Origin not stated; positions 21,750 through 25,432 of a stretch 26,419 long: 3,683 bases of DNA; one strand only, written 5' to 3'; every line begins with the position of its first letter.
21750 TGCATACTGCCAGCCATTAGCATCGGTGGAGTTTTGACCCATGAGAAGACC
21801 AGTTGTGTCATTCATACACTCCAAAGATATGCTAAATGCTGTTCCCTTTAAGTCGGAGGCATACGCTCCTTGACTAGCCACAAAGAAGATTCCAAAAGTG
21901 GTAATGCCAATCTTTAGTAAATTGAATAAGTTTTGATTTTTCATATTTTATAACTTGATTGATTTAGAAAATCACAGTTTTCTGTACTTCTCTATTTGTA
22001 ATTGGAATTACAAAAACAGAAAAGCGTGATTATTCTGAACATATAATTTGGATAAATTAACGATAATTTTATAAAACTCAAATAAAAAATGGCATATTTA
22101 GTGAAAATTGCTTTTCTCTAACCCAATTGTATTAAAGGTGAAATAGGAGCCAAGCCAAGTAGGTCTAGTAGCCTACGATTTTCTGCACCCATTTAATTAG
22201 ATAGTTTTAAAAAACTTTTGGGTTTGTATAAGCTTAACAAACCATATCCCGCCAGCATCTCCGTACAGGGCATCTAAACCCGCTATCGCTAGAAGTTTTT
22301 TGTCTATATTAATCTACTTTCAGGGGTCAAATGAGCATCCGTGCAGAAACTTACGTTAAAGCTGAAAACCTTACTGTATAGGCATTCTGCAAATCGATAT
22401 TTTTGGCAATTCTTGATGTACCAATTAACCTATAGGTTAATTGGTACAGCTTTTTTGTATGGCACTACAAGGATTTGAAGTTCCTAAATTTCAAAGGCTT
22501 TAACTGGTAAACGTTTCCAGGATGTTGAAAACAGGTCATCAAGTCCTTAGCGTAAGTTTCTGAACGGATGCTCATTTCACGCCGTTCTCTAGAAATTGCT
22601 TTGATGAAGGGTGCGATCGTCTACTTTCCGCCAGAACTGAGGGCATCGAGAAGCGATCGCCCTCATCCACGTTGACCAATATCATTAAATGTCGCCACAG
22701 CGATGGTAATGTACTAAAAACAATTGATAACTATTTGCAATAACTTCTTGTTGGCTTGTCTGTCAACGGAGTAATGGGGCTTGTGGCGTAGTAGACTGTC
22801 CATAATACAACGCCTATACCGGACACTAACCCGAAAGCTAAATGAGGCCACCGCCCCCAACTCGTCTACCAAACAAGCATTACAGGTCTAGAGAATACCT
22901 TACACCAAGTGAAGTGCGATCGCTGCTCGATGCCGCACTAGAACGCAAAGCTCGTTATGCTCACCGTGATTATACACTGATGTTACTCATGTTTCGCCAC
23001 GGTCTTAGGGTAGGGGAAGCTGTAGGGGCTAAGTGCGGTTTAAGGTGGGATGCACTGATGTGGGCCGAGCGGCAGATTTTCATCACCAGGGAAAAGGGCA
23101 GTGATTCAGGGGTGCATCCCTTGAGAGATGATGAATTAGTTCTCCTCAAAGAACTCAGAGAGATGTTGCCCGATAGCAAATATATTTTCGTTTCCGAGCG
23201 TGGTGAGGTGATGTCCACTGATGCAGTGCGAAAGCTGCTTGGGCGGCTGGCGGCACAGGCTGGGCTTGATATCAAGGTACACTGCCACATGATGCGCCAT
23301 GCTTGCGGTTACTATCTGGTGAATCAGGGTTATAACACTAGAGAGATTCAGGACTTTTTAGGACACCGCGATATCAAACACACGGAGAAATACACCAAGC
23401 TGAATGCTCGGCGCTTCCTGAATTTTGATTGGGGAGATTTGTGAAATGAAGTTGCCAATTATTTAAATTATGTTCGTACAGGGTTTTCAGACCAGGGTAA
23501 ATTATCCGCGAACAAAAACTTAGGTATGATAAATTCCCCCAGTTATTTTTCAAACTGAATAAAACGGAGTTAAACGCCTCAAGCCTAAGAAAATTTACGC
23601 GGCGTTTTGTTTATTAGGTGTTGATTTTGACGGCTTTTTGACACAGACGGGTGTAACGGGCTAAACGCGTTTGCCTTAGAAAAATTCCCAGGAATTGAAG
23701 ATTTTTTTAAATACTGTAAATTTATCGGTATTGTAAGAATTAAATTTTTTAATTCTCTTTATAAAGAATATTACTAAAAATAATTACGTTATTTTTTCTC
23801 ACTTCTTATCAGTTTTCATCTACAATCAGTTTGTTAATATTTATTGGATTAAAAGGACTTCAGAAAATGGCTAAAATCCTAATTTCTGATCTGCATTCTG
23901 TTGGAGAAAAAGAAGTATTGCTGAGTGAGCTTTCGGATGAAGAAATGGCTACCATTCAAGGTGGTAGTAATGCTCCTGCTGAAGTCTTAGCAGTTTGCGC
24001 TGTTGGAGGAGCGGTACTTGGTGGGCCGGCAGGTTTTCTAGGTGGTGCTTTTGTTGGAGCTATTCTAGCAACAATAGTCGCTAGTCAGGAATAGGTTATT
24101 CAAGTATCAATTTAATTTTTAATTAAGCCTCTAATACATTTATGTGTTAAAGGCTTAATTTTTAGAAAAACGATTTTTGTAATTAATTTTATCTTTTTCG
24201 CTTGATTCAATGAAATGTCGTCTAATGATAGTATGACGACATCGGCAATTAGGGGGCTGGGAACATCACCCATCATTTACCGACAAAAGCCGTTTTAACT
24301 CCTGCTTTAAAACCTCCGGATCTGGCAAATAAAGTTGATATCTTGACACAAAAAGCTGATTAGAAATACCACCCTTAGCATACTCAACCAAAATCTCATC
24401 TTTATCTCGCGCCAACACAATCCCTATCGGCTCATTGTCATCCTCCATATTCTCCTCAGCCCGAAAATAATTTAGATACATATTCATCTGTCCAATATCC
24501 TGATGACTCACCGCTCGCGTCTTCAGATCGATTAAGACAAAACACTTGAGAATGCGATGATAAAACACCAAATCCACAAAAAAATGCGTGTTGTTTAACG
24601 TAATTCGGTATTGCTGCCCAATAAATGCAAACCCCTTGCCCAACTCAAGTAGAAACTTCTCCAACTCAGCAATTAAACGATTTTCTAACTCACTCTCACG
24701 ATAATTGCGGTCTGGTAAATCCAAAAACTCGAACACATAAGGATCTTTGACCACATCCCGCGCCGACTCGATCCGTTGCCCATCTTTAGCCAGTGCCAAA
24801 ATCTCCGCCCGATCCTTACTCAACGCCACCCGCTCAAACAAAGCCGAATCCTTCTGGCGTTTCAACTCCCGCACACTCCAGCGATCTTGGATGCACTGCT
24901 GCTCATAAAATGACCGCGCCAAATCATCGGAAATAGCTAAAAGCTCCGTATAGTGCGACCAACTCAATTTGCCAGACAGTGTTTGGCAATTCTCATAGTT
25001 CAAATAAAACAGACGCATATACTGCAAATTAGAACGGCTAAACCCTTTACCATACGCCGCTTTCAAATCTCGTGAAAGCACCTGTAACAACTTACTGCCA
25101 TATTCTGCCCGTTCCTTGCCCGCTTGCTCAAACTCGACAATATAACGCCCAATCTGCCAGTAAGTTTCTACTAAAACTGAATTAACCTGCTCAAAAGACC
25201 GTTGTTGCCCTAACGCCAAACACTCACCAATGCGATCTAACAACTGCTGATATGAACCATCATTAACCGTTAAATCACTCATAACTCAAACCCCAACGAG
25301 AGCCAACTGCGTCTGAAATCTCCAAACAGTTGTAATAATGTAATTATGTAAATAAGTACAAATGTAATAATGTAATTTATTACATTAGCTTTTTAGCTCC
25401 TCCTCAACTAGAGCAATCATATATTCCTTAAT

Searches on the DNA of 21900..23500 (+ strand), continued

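Call 20: get_annotated_region(hit=H24, flank=3000)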
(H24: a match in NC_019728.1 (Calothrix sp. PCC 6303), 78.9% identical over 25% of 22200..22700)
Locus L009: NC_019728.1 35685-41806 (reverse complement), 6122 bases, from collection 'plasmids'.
description: Calothrix sp. PCC 6303 plasmid pCAL6303.02, complete sequence
organism: Calothrix sp. PCC 6303 (NCBI taxid 1170562)
taxonomy: Bacteria; Cyanobacteriota; Cyanophyceae; Nostocales; Calotrichaceae; Calothrix; Calothrix sp. PCC 6303
host: -; source: -; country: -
typing (MOB-suite, as given by PLSDB): mobilizable; replicon rep_cluster_1680; relaxase MOBP
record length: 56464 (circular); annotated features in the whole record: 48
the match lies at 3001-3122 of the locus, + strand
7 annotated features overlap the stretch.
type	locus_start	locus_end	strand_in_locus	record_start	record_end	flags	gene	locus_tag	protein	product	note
CDS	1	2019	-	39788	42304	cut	-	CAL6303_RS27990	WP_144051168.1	hypothetical protein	-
CDS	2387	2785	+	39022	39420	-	-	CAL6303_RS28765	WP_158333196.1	helix-turn-helix transcriptional regulator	-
CDS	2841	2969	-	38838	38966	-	-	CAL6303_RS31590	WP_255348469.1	hypothetical protein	-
CDS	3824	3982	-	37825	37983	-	-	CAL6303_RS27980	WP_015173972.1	hypothetical protein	-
CDS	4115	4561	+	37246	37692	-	-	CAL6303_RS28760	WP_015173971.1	hypothetical protein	-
CDS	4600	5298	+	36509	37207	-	-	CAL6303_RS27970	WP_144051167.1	hypothetical protein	-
CDS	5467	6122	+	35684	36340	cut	-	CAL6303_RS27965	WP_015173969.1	hypothetical protein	-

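Call 21: get_annotated_region(hit=H6, flank=3000)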
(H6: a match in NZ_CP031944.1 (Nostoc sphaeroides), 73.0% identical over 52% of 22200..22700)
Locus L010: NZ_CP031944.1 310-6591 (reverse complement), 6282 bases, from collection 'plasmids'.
description: Nostoc sphaeroides strain Kutzing En plasmid p3, complete sequence
organism: Nostoc sphaeroides (NCBI taxid 446679)
taxonomy: Bacteria; Cyanobacteriota; Cyanophyceae; Nostocales; Nostocaceae; Nostoc; Nostoc sphaeroides
host: -; source: whole organism,water; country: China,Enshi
typing (MOB-suite, as given by PLSDB): mobilizable; relaxase MOBP
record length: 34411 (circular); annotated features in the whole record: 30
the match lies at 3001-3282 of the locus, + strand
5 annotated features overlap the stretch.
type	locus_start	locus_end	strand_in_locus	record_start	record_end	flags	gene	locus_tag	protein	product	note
CDS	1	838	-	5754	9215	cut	-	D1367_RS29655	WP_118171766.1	tetratricopeptide repeat protein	-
CDS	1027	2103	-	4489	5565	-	-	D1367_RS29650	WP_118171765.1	serine/threonine-protein kinase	GO:0006468 - protein phosphorylation [Evidence IEA]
CDS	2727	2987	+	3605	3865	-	-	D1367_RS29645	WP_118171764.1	hypothetical protein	-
CDS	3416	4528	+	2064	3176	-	-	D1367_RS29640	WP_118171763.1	serine/threonine-protein kinase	GO:0006468 - protein phosphorylation [Evidence IEA]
CDS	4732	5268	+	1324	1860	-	-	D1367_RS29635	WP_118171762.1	COP23 domain-containing protein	-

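Call 22: get_annotated_region(hit=H11, flank=3000)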
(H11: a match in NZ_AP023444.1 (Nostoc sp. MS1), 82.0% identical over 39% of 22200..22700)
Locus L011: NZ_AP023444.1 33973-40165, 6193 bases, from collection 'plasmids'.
description: Nostoc sp. MS1 plasmid pNSMS103, complete sequence
organism: Nostoc sp. MS1 (NCBI taxid 2764711)
taxonomy: Bacteria; Cyanobacteriota; Cyanophyceae; Nostocales; Nostocaceae; Nostoc; Nostoc sp. MS1
host: -; source: -; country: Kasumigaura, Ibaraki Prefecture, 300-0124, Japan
typing (MOB-suite, as given by PLSDB): mobilizable; relaxase MOBF
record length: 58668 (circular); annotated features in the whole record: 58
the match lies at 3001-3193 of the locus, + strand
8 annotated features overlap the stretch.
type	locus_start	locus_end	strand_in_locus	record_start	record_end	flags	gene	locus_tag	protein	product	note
CDS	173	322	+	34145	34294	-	-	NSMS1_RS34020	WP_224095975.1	hypothetical protein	-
CDS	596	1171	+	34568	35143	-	-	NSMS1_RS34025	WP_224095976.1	hypothetical protein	-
CDS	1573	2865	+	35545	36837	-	-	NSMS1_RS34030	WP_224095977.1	hypothetical protein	-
CDS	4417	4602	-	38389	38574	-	-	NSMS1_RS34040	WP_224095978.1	hypothetical protein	-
CDS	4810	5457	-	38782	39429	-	-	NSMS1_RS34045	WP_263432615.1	ATP-binding protein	-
CDS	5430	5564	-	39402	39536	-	-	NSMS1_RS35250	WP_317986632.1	AAA family ATPase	-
CDS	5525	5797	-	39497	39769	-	-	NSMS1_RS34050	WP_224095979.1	hypothetical protein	-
CDS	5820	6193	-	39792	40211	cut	-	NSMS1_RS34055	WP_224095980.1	hypothetical protein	-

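Call 72: get_annotated_region(hit=H3, flank=1500)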
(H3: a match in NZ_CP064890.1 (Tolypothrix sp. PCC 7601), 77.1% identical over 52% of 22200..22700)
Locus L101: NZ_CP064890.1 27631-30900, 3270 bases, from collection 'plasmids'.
description: Tolypothrix sp. PCC 7601 plasmid unnamed11, complete sequence
organism: Tolypothrix sp. PCC 7601 (NCBI taxid 1188)
taxonomy: Bacteria; Cyanobacteriota; Cyanophyceae; Nostocales; Tolypothrichaceae; Tolypothrix; Tolypothrix sp. PCC 7601
host: -; source: Fresh water sample,Fresh water; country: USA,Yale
typing (MOB-suite, as given by PLSDB): mobilizable; relaxase MOBP
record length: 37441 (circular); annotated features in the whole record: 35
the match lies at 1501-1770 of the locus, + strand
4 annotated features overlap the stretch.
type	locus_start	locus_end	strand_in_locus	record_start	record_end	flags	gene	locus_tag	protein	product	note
CDS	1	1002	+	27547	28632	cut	-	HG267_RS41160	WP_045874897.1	trypsin-like peptidase domain-containing protein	-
CDS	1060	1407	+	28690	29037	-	-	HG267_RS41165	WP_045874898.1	hypothetical protein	-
CDS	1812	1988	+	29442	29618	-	-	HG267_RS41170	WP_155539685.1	hypothetical protein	-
CDS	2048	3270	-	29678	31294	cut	-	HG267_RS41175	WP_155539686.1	hypothetical protein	-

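Call 73: get_annotated_region(hit=H4, flank=1500)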
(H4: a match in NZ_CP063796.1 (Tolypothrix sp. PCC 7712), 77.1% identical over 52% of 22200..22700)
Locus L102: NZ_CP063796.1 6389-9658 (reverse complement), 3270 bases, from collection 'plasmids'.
description: Tolypothrix sp. PCC 7712 plasmid unnamed11, complete sequence
organism: Tolypothrix sp. PCC 7712 (NCBI taxid 2596898)
taxonomy: Bacteria; Cyanobacteriota; Cyanophyceae; Nostocales; Tolypothrichaceae; Tolypothrix; Tolypothrix sp. PCC 7712
host: -; source: Soil sample,soil; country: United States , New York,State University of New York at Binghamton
typing (MOB-suite, as given by PLSDB): mobilizable; relaxase MOBP
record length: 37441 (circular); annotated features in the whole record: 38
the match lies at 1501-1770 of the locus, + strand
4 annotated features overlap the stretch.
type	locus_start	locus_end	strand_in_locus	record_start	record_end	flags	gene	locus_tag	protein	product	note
CDS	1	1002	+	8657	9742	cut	-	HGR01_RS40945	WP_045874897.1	trypsin-like peptidase domain-containing protein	-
CDS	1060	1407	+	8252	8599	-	-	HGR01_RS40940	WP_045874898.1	hypothetical protein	-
CDS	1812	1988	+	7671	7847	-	-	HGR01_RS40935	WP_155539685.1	hypothetical protein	-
CDS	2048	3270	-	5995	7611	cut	-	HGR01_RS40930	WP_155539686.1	hypothetical protein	-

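Call 74: get_annotated_region(hit=H9, flank=1500)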
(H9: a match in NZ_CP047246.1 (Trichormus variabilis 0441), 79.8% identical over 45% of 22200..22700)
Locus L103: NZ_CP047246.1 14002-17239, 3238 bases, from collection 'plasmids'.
description: Trichormus variabilis 0441 plasmid unnamed4, complete sequence
organism: Trichormus variabilis 0441 (NCBI taxid 375899)
taxonomy: Bacteria; Cyanobacteriota; Cyanophyceae; Nostocales; Nostocaceae; Trichormus; Trichormus variabilis; Trichormus variabilis 0441
host: -; source: cell culture,thermal spring; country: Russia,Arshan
typing (MOB-suite, as given by PLSDB): non-mobilizable; replicon rep_cluster_1717
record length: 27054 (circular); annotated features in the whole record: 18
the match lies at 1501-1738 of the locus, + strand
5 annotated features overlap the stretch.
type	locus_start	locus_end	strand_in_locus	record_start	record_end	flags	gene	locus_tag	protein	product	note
CDS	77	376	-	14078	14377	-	-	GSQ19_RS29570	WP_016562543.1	hypothetical protein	-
CDS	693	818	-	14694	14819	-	-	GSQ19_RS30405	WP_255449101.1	hypothetical protein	-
CDS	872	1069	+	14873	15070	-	-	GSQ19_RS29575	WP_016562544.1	plasmid partition protein ParG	-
CDS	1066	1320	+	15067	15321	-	-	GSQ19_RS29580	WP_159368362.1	hypothetical protein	-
CDS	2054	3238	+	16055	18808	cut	-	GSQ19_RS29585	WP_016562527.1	N-6 DNA methylase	-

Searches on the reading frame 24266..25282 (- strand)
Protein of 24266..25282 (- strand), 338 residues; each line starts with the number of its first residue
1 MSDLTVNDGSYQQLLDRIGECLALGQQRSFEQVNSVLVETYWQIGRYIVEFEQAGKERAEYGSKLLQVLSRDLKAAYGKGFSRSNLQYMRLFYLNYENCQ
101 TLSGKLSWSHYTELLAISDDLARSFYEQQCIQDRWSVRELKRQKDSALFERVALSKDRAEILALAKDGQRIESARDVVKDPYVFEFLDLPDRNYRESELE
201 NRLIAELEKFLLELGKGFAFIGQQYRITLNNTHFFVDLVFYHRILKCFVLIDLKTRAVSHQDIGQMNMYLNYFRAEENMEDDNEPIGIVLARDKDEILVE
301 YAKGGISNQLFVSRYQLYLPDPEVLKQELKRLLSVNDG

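Call 67: search_protein_families(library=pfam, proteins=[window:24266-25282:-], max_evalue=0.001)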
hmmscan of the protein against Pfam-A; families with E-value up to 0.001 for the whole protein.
window:24266-25282:- (338 aa): 2 families
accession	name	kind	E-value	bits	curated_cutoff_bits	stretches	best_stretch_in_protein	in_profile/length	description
PF06250.17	YhcG_C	-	5e-60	202.3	32.5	1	176-329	2-156/157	YhcG PDDEXK nuclease domain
PF17761.7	DUF1016_N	-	5.1e-47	159.9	32.8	1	19-151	3-137/137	DUF1016 N-terminal domain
